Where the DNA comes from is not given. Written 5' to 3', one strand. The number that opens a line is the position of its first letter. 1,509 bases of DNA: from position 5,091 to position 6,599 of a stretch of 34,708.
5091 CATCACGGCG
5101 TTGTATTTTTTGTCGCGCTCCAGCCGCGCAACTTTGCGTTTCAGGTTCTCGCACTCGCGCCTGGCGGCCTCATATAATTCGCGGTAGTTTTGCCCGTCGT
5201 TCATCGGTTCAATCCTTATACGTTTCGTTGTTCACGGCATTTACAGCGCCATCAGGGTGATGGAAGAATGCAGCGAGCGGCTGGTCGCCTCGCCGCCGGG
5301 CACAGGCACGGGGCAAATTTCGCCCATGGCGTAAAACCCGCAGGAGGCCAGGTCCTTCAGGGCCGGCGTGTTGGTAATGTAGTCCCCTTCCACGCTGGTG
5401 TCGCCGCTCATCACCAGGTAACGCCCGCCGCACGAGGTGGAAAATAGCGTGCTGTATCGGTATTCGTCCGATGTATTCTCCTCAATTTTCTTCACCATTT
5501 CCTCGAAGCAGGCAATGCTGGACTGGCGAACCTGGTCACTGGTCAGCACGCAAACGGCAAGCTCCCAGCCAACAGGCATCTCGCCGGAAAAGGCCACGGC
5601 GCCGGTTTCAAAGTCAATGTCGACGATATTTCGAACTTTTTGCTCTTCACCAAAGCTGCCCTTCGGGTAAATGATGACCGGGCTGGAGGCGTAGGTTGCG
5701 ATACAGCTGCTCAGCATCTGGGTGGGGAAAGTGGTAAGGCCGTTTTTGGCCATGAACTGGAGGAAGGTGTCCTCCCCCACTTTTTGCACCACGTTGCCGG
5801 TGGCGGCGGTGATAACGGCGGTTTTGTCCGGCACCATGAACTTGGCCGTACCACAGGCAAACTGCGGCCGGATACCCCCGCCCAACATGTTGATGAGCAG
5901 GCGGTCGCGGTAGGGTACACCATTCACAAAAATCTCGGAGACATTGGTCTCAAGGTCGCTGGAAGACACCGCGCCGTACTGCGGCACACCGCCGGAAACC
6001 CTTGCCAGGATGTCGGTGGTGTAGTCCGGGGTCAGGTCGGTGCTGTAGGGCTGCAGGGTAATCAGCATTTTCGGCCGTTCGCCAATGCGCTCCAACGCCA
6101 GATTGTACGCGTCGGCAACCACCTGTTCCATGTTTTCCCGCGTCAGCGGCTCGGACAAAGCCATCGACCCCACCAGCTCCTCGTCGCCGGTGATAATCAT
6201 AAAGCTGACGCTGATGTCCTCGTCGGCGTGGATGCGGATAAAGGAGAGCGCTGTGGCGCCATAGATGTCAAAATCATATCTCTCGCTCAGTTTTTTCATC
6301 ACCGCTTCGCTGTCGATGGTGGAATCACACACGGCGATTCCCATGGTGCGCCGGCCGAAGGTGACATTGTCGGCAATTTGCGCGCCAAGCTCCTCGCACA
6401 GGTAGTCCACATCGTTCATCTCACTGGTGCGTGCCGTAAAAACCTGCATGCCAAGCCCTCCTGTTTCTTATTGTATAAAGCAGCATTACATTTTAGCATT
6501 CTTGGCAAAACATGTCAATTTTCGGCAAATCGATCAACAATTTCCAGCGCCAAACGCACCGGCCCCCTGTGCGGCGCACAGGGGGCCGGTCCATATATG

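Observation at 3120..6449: Stand-alone FIST-domain protein cotranscribed with a soluble PAS hybrid kinase carrying a degenerate Cys-rich pseudo-receiver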

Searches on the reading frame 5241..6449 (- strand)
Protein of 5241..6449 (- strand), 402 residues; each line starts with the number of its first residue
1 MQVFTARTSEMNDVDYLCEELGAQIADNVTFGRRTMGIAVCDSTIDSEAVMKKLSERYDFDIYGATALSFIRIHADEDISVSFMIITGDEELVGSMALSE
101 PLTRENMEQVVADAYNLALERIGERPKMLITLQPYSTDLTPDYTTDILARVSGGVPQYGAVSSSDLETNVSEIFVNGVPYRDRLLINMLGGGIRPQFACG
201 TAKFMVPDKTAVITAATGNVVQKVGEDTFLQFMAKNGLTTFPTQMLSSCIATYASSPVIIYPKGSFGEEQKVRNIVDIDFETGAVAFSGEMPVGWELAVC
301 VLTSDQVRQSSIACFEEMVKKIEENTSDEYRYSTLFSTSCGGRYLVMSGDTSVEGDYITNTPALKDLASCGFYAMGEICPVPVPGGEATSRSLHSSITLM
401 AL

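Call 6: search_protein_families(library=pfam, proteins=[window:5241-6449:-], max_evalue=0.1)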
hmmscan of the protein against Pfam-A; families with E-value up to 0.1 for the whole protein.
window:5241-6449:- (402 aa): 2 families
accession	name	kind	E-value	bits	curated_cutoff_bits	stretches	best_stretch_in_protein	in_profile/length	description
PF10442.14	FIST_C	-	1.2e-14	55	28.5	1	257-380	23-131/131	FIST C domain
PF08495.15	FIST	-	1.7e-05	25.2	23.2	1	36-223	2-185/189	FIST N domain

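Call 7: search_protein_families(library=ncbifam, proteins=[window:5241-6449:-], max_evalue=0.1)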
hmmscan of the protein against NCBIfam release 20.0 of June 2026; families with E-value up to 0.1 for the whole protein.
window:5241-6449:- (402 aa): 0 families

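Call 14: find_homologous_proteins(query=window:5241-6449:-)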
Query window:5241-6449:- (402 aa): 279 proteins with E <= 0.001 among 3784 candidates; the best 120 are listed.
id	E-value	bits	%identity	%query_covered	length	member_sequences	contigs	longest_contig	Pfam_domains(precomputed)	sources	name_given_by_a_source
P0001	4.6e-264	893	100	100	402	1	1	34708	PF08495.16,PF10442.15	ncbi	-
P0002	1.4e-203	694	77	100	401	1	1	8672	PF08495.16,PF10442.15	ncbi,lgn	-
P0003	2.1e-177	608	67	100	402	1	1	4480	PF08495.16,PF10442.15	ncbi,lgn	-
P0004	1.5e-173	595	68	100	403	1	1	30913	PF08495.16,PF10442.15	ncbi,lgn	-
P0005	1.9e-173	595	69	100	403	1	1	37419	PF08495.16,PF10442.15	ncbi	-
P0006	1.1e-171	589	68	100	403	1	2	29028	PF08495.16,PF10442.15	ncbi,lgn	-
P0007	2.6e-168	578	67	100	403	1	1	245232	PF08495.16,PF10442.15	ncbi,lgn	-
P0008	5.7e-167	574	66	100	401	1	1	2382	PF08495.16,PF10442.15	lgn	-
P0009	1.2e-166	573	65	100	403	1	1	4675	PF08495.16,PF10442.15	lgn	-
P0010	2.9e-165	568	66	100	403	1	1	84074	PF08495.16,PF10442.15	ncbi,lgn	-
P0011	1.4e-162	559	64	100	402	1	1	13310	PF08495.16,PF10442.15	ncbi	-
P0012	2.2e-151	522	62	100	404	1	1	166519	PF08495.16,PF10442.15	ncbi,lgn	-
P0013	1.1e-145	504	57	100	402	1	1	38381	PF08495.16,PF10442.15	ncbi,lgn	-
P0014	1.6e-135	470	57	100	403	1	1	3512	PF08495.16,PF10442.15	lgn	-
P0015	3.7e-119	416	49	100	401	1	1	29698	PF08495.16,PF10442.15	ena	-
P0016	2.1e-100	355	46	100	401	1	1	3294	PF08495.16,PF10442.15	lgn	-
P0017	8.3e-52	195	29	99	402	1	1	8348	PF08495.16,PF10442.15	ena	-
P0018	7.2e-26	109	25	96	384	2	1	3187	PF08495.16,PF10442.15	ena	-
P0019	8.8e-26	109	27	98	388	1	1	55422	PF08495.16,PF10442.15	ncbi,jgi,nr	ncbi:MAG: FIST C-terminal domain-containing protein [Treponema sp.]|jgi:hypothetical protein|nr:FIST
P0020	2.8e-25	107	28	99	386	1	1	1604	PF08495.16,PF10442.15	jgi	jgi:hypothetical protein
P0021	2.8e-25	107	27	99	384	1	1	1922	PF08495.16,PF10442.15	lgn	-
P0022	2.4e-24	104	25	97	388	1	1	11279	PF08495.16,PF10442.15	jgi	jgi:hypothetical protein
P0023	4.5e-24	103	25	95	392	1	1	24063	PF08495.16,PF10442.15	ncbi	-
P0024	4.9e-24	103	25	97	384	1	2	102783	PF08495.16,PF10442.15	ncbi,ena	-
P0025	2.1e-23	101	26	97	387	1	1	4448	PF08495.16,PF10442.15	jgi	jgi:hypothetical protein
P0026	2.7e-23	101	25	97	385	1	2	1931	PF08495.16,PF10442.15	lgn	-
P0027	2.9e-23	101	27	99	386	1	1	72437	PF08495.16,PF10442.15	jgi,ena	-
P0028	3.2e-23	101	26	97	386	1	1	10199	PF08495.16,PF10442.15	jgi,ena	-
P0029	3.8e-23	100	26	98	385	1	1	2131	PF08495.16,PF10442.15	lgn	-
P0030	4.0e-23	100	23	97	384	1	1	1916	PF08495.16,PF10442.15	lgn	-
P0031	4.0e-23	100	24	97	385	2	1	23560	PF08495.16,PF10442.15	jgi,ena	-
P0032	4.9e-23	100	26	99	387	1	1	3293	PF08495.16,PF10442.15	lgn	-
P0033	6.9e-23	99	26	99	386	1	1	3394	PF08495.16,PF10442.15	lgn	-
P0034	8.0e-23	99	25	97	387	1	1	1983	PF08495.16,PF10442.15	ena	-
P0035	8.1e-23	99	24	96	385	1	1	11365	PF08495.16,PF10442.15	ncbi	-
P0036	1.0e-22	99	27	97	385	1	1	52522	PF08495.16,PF10442.15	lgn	-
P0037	2.2e-22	98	24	97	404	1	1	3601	PF08495.16,PF10442.15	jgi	jgi:hypothetical protein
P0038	2.4e-22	98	25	97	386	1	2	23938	PF08495.16,PF10442.15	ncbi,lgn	-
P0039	3.5e-22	97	23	97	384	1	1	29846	PF08495.16,PF10442.15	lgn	-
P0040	3.7e-22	97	25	97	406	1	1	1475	PF08495.16,PF10442.15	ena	-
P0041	6.3e-22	96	24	97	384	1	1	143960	PF08495.16,PF10442.15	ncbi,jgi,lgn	-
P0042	6.6e-22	96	22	97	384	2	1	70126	PF08495.16,PF10442.15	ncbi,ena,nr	ncbi:MAG: FIST C-terminal domain-containing protein [Treponema sp.]|nr:FIST C-terminal domain-contai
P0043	6.6e-22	96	27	100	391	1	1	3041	PF08495.16,PF10442.15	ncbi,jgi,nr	ncbi:MAG: FIST C-terminal domain-containing protein [Candidatus Adiutrix sp.]|jgi:hypothetical prote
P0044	7.0e-22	96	24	97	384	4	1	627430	PF08495.16,PF10442.15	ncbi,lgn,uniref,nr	ncbi:MAG: FIST C-terminal domain-containing protein [Desulfobulbus sp.]|uniref:FIST N-terminal domai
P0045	8.1e-22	96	23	97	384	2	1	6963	PF08495.16,PF10442.15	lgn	-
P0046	8.9e-22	96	24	97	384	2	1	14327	PF08495.16,PF10442.15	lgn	-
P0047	9.2e-22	96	23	97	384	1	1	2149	PF08495.16,PF10442.15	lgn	-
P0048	9.5e-22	96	25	100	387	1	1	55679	PF08495.16,PF10442.15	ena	-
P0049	1.0e-21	96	24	97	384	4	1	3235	PF08495.16,PF10442.15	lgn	-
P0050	1.2e-21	95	24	97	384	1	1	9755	PF08495.16,PF10442.15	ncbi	-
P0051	1.8e-21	95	23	97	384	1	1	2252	PF08495.16,PF10442.15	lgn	-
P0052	1.8e-21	95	26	97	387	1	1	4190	PF08495.16,PF10442.15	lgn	-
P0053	2.6e-21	94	23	97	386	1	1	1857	PF08495.16,PF10442.15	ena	-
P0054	2.7e-21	94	24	97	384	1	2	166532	PF08495.16,PF10442.15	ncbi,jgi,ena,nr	ncbi:MAG: FIST C-terminal domain-containing protein [Oscillospiraceae bacterium]|nr:FIST C-terminal 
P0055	3.1e-21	94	23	97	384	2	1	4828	PF08495.16,PF10442.15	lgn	-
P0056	3.5e-21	94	23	97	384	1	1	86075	PF08495.16,PF10442.15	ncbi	-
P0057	3.8e-21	94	23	97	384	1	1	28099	PF08495.16,PF10442.15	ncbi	-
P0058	4.1e-21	94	25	100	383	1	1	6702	PF08495.16,PF10442.15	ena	-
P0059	4.9e-21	93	23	97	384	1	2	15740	PF08495.16,PF10442.15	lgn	-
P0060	5.0e-21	93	25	97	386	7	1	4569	PF08495.16,PF10442.15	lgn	-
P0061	5.2e-21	93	24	97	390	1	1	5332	PF08495.16,PF10442.15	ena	-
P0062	6.8e-21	93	24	97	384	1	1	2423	PF08495.16,PF10442.15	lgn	-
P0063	7.0e-21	93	26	99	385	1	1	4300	PF08495.16,PF10442.15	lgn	-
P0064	8.9e-21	93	25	97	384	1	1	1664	PF08495.16,PF10442.15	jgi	-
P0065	1.2e-20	92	25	95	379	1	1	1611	PF08495.16,PF10442.15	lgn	-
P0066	1.3e-20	92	24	98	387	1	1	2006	PF08495.16,PF10442.15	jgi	jgi:hypothetical protein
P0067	1.3e-20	92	23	97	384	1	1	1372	PF08495.16,PF10442.15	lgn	-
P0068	1.3e-20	92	23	97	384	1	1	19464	PF08495.16,PF10442.15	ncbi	-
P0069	1.6e-20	92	23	97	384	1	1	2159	PF08495.16,PF10442.15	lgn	-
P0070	1.9e-20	91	23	97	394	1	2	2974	PF08495.16,PF10442.15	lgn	-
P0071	1.9e-20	91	23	97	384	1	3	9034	PF08495.16,PF10442.15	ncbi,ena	-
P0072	2.1e-20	91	23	97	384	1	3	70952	PF08495.16,PF10442.15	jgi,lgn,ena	-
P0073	2.1e-20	91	25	99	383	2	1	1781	PF08495.16,PF10442.15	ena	-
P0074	2.4e-20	91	25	95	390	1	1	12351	PF08495.16,PF10442.15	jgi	jgi:hypothetical protein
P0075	2.4e-20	91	23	97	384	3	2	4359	PF08495.16,PF10442.15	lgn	-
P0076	2.6e-20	91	23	97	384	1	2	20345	PF08495.16,PF10442.15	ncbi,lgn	-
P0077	2.6e-20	91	25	96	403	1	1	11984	PF08495.16,PF10442.15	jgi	jgi:hypothetical protein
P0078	2.6e-20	91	22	97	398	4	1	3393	PF08495.16,PF10442.15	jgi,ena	-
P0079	2.8e-20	91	22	97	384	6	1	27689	PF08495.16,PF10442.15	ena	-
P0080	3.4e-20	91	25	98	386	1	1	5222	PF08495.16,PF10442.15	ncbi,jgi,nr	ncbi:MAG: FIST C-terminal domain-containing protein [Treponema sp.]|jgi:hypothetical protein|nr:FIST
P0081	3.4e-20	91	24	99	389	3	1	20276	PF08495.16,PF10442.15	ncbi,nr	ncbi:MAG: FIST C-terminal domain-containing protein [Treponema sp.]|nr:FIST C-terminal domain-contai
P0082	4.2e-20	90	24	96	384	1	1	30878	PF08495.16,PF10442.15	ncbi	-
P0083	5.1e-20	90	23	97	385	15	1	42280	PF08495.16,PF10442.15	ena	-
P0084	5.2e-20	90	25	97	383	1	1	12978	PF08495.16,PF10442.15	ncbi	-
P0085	6.2e-20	90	22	97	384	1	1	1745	PF08495.16,PF10442.15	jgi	-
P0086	7.7e-20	89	22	97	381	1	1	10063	PF08495.16,PF10442.15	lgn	-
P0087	7.9e-20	89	23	97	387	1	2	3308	PF08495.16,PF10442.15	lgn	-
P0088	8.4e-20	89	22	97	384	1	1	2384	PF08495.16,PF10442.15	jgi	jgi:hypothetical protein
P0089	9.5e-20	89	24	99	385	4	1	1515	PF08495.16,PF10442.15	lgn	-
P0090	9.5e-20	89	27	100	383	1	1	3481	PF08495.16,PF10442.15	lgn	-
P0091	1.1e-19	89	26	95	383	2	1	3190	PF08495.16,PF10442.15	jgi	-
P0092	1.1e-19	89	23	97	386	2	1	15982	PF08495.16,PF10442.15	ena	-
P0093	1.4e-19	89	23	97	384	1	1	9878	PF08495.16,PF10442.15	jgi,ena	-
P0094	1.4e-19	89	24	95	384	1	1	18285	PF08495.16,PF10442.15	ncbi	-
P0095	1.4e-19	89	24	97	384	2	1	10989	PF08495.16,PF10442.15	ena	-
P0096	1.6e-19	88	23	97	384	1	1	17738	PF08495.16,PF10442.15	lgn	-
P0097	1.6e-19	88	24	95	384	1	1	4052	PF08495.16,PF10442.15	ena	-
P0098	1.6e-19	88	23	97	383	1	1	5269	PF08495.16,PF10442.15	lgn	-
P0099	1.7e-19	88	22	97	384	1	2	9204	PF08495.16,PF10442.15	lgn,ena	-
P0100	1.7e-19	88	23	97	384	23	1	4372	PF08495.16,PF10442.15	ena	-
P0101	1.8e-19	88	24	97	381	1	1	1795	PF08495.16,PF10442.15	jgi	jgi:hypothetical protein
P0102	2.0e-19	88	23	97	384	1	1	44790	PF08495.16,PF10442.15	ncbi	-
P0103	2.0e-19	88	23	97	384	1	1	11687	PF08495.16,PF10442.15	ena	-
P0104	2.1e-19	88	23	95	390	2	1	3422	PF08495.16,PF10442.15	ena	-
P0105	2.6e-19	88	22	100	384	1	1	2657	PF08495.16,PF10442.15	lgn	-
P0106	3.1e-19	87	23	100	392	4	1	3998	PF08495.16,PF10442.15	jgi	jgi:hypothetical protein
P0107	3.1e-19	87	23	97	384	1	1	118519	PF08495.16,PF10442.15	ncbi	-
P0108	3.3e-19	87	26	97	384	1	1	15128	PF08495.16,PF10442.15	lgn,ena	-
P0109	5.1e-19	87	27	100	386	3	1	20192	PF08495.16,PF10442.15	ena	-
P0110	5.2e-19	87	24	97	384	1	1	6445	PF08495.16,PF10442.15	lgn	-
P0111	5.9e-19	87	23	97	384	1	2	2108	PF08495.16,PF10442.15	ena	-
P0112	9.5e-19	86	24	96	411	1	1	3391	PF08495.16,PF10442.15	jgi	jgi:hypothetical protein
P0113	9.8e-19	86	24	97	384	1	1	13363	PF08495.16,PF10442.15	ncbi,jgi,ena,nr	ncbi:MAG: FIST C-terminal domain-containing protein [Leptospirales bacterium]|nr:FIST C-terminal dom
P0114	1.1e-18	86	24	97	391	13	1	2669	PF08495.16,PF10442.15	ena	-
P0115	1.2e-18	86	24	97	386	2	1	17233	PF08495.16,PF10442.15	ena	-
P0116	1.4e-18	85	23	97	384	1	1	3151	PF08495.16,PF10442.15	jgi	jgi:hypothetical protein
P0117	1.5e-18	85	23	100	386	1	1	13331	PF08495.16,PF10442.15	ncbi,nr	ncbi:FIST C-terminal domain-containing protein [Desulfovibrio sp. OttesenSCG-928-C14]|nr:FIST C-term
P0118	1.7e-18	85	24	97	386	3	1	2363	PF08495.16,PF10442.15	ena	-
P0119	1.7e-18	85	25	99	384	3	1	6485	PF08495.16,PF10442.15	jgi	jgi:hypothetical protein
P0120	1.9e-18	85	22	97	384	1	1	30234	PF08495.16,PF10442.15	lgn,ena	-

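Call 17: find_encoding_contigs(protein=P0001, flank=3000, max_places=3)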
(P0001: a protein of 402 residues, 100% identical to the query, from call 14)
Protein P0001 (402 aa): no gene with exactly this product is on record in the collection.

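Call 18: find_encoding_contigs(protein=P0007, flank=8000, max_places=3)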
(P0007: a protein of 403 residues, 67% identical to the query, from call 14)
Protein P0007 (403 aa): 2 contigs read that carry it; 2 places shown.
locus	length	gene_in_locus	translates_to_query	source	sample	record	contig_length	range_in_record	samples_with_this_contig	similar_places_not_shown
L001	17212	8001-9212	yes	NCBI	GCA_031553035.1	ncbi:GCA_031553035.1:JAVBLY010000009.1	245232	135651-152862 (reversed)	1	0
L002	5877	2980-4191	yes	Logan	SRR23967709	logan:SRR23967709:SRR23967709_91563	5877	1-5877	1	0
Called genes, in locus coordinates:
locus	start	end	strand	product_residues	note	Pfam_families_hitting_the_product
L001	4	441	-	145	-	PF04397:LytTR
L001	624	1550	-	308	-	PF00892:EamA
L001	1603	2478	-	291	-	PF04055:Radical_SAM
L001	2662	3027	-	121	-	PF09966:DUF2200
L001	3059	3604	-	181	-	PF14066:DUF4256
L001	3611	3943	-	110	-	-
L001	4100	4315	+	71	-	-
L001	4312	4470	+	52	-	-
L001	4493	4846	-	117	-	PF04237:YjbR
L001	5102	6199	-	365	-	PF01757:Acyl_transf_3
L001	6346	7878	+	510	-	PF13396:PLDc_N, PF13091:PLDc_2, PF00614:PLDc (weak), PF13091:PLDc_2, PF00614:PLDc (weak)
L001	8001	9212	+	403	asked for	PF08495:FIST, PF10442:FIST_C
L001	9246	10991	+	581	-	PF08448:PAS_4 (weak), PF00512:HisKA, PF02518:HATPase_c, PF00072:Response_reg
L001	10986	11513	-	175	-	PF13302:Acetyltransf_3, PF13420:Acetyltransf_4 (weak), PF00583:Acetyltransf_1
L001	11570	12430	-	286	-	PF00293:NUDIX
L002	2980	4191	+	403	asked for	PF08495:FIST, PF10442:FIST_C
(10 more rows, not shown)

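Call 19: search_solved_structures(query=window:5241-6449:-, max_evalue=1)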
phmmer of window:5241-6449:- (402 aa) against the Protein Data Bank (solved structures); distinct sequences matched with E-value up to 1: 0.

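Call 21: find_encoding_contigs(protein=P0012, flank=6000, max_places=2)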
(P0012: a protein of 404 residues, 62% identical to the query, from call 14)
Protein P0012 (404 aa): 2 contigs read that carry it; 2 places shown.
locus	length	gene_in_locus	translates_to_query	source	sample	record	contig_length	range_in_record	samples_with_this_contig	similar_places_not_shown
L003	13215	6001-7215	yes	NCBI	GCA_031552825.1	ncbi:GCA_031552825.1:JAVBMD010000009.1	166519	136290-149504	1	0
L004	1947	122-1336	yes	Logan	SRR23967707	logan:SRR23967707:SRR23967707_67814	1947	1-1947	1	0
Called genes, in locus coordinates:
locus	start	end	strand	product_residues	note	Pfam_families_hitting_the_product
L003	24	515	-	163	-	-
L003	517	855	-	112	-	-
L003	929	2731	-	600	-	PF08439:Peptidase_M3_N, PF01432:Peptidase_M3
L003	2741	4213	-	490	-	PF07690:MFS_1, PF13347:MFS_2, PF12832:MFS_1_like (weak), PF07690:MFS_1 (weak)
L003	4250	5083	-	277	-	-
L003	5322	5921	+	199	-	PF13302:Acetyltransf_3, PF00583:Acetyltransf_1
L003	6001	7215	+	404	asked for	PF08495:FIST, PF10442:FIST_C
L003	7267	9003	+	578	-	PF08448:PAS_4 (faint), PF00512:HisKA, PF02518:HATPase_c, PF00072:Response_reg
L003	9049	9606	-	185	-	PF09580:Spore_YhcN_YlaJ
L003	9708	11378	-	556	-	PF00485:PRK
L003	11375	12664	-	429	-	PF00070:Pyr_redox (weak), PF00890:FAD_binding_2 (weak), PF01494:FAD_binding_3, PF03486:HI0933_like, PF07992:Pyr_redox_2, PF12831:FAD_oxidored, PF01266:DAO, PF22780:HI0933_like_1st, +6 more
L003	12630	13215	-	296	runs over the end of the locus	PF01418:HTH_6, PF01380:SIS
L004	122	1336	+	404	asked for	PF08495:FIST, PF10442:FIST_C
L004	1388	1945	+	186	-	?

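Call 22: find_encoding_contigs(protein=P0002, flank=6000, max_places=2)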
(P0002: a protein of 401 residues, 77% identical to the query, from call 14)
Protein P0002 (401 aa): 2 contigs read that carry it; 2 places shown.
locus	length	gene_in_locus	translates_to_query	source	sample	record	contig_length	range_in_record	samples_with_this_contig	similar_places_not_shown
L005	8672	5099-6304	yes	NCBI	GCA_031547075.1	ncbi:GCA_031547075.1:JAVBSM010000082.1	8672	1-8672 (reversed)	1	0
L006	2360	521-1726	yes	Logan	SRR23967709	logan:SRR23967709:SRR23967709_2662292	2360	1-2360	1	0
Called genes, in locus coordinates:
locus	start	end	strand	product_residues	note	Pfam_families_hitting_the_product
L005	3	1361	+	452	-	?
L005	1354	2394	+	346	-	PF04909:Amidohydro_2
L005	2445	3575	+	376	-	PF13407:Peripla_BP_4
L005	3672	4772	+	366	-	PF01408:GFO_IDH_MocA, PF22725:GFO_IDH_MocA_C3, PF02894:GFO_IDH_MocA_C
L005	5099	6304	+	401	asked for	PF08495:FIST, PF10442:FIST_C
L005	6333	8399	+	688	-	PF00989:PAS (weak), PF08448:PAS_4 (faint), PF13426:PAS_9 (weak), PF00512:HisKA, PF02518:HATPase_c, PF00072:Response_reg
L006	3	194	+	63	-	?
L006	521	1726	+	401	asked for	PF08495:FIST, PF10442:FIST_C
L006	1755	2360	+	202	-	?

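Call 38: find_related_loci(query=A1, collection=genome_contigs, flank=5000)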
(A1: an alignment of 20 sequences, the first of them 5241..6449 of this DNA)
Query A1 (402 aa) in genome_contigs; peptide patterns used: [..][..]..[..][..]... (x = any residue, [..] = any of these).
20 stretches matched a pattern; 13 encode a relative of the query (tblastn E <= 1e-3); 13 distinct loci.
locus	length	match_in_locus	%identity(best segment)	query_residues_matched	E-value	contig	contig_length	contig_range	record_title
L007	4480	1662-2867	67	1-402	0e+0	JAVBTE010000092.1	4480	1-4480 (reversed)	MAG: Eubacteriales bacterium isolate EPI_MAG_00242 c_000009743766, whole genome shotgun sequence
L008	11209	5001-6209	68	1-402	0e+0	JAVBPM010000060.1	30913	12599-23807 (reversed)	MAG: Oscillospiraceae bacterium isolate EPI_MAG_00139 c_000001148212, whole genome shotgun sequence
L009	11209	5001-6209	69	1-402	0e+0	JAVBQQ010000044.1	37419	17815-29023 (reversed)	MAG: Oscillospiraceae bacterium isolate EPI_MAG_00171 c_000011046727, whole genome shotgun sequence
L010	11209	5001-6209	66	1-402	6e-176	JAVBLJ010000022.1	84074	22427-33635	MAG: Eubacteriales bacterium isolate EPI_MAG_00020 c_000004427685, whole genome shotgun sequence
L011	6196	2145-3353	65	1-402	4e-174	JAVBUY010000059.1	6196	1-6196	MAG: Eubacteriales bacterium isolate EPI_MAG_00294 c_000009078747, whole genome shotgun sequence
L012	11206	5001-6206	64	1-402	5e-172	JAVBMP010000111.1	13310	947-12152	MAG: Desulfovibrionaceae bacterium isolate EPI_MAG_00055 c_000008166706, whole genome shotgun sequence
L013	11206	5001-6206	68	1-402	0e+0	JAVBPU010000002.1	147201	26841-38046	MAG: Eubacteriales bacterium isolate EPI_MAG_00147 c_000001623541, whole genome shotgun sequence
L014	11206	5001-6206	57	1-402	4e-155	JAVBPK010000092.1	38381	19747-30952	MAG: Eubacteriales bacterium isolate EPI_MAG_00137 c_000013623208, whole genome shotgun sequence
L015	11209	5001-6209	68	1-402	0e+0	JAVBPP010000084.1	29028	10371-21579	MAG: Oscillospiraceae bacterium isolate EPI_MAG_00142 c_000010241710, whole genome shotgun sequence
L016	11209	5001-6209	67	1-402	3e-179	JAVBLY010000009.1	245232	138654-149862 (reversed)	MAG: Anaerovoracaceae bacterium isolate EPI_MAG_00036 c_000001271296, whole genome shotgun sequence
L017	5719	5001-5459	26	213-381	3e-9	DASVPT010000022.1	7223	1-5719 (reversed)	MAG TPA_asm: Actinomycetota bacterium isolate SMAG_U3186 k141_257010, whole genome shotgun sequence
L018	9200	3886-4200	26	272-378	5e-4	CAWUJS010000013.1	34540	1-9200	MAG: uncultured Alphaproteobacteria bacterium isolate SRR17458609_binner123_16_1705322958 genome assembly, contig: ERZ21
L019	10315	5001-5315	26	272-378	7e-4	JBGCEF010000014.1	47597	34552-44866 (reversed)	MAG: Bdellovibrionales bacterium isolate SGMAG-54 contig14, whole genome shotgun sequence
